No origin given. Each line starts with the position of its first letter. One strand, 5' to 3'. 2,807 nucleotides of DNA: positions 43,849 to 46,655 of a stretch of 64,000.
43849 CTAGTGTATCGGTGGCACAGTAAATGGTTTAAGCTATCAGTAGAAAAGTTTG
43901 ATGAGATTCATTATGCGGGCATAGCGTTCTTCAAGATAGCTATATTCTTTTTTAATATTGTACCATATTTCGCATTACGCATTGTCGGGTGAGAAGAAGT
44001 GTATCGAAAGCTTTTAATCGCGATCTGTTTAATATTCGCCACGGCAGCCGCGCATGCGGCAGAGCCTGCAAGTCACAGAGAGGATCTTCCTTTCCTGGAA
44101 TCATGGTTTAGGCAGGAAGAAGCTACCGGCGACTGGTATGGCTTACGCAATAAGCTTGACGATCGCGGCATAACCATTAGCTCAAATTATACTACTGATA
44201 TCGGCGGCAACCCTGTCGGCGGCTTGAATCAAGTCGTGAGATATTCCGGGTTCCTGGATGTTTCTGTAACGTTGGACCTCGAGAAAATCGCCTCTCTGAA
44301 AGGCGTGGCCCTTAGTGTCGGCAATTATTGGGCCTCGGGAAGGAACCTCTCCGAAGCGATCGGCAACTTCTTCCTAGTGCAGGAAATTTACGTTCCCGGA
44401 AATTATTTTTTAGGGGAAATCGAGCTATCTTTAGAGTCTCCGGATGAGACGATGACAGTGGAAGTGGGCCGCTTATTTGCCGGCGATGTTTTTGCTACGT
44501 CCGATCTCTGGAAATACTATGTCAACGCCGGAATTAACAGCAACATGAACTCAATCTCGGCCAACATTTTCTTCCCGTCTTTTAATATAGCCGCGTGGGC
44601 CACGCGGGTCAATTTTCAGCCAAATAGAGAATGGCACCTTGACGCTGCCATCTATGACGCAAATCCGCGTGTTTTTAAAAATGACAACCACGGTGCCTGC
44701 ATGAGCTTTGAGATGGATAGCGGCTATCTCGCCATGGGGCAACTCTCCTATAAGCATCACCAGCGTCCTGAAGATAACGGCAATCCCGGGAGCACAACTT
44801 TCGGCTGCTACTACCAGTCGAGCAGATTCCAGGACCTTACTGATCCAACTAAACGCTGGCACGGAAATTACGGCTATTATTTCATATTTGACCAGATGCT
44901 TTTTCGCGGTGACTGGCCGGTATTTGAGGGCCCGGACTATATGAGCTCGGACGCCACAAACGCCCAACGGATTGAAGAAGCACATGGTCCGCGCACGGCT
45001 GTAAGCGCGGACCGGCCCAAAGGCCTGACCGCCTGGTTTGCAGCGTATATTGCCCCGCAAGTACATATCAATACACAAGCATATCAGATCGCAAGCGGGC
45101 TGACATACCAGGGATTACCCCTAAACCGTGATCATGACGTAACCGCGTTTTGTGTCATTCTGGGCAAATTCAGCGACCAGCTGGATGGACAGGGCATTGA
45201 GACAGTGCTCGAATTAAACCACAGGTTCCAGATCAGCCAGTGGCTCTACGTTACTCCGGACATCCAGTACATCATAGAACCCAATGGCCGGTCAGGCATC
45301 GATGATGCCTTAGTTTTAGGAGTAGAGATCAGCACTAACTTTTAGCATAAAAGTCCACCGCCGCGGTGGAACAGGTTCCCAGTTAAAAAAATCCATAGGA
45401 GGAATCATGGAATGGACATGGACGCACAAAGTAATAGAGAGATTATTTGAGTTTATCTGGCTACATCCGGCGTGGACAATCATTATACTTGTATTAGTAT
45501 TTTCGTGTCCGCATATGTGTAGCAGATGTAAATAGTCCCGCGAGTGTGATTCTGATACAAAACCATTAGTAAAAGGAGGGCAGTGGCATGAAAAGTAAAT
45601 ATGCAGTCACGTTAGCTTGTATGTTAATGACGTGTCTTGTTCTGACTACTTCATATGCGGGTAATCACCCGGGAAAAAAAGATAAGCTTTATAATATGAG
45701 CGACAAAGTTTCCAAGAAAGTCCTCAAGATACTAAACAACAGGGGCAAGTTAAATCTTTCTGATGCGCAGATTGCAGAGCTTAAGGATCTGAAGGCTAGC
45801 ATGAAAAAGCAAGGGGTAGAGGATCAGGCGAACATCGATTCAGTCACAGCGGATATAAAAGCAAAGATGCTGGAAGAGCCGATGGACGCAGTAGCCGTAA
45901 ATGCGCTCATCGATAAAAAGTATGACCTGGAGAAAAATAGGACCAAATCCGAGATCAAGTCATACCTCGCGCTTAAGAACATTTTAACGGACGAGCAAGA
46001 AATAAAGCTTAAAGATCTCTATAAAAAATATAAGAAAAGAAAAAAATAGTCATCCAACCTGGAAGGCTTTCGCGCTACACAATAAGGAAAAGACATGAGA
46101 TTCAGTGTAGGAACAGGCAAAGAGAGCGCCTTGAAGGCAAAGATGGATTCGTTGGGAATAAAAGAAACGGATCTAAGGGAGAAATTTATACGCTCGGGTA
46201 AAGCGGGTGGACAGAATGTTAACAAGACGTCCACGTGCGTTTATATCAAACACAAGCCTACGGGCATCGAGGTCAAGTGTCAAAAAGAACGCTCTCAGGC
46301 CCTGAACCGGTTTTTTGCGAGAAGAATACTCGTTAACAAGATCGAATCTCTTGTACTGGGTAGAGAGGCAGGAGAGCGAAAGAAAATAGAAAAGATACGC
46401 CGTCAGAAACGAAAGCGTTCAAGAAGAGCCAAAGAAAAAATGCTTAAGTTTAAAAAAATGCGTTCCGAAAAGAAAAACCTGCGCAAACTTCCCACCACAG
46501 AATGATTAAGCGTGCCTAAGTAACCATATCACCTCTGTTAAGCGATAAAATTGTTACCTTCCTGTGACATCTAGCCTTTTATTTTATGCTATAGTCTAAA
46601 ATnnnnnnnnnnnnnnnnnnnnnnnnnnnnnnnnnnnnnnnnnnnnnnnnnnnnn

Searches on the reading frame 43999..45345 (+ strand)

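Call 52: search_protein_families(library=pfam, proteins=[window:43999-45345:+], max_evalue=0.00001)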
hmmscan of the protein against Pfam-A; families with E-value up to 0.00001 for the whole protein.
window:43999-45345:+ (448 aa): 1 family
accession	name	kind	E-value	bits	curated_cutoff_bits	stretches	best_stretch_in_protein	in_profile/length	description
PF04966.18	OprB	-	1.2e-45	156.9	22.9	1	80-448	4-372/372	Carbohydrate-selective porin, OprB family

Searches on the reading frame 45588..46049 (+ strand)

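Call 53: search_protein_families(library=pfam, proteins=[window:45588-46049:+], max_evalue=0.00001)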
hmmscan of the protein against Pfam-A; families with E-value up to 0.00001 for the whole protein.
window:45588-46049:+ (153 aa): 1 family
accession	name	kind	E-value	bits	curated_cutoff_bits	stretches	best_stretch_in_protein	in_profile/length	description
PF07813.17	LTXXQ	-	4.6e-06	27.7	24.3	1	54-144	12-99/100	LTXXQ motif family protein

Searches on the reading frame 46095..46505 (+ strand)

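Call 53: search_protein_families(library=pfam, proteins=[window:46095-46505:+], max_evalue=0.00001)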
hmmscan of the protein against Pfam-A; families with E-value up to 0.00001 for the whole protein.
window:46095-46505:+ (136 aa): 1 family
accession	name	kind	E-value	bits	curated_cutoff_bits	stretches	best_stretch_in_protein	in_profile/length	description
PF00472.26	RF-1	-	2.1e-24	86.2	35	1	20-128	5-114/116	RF-1 domain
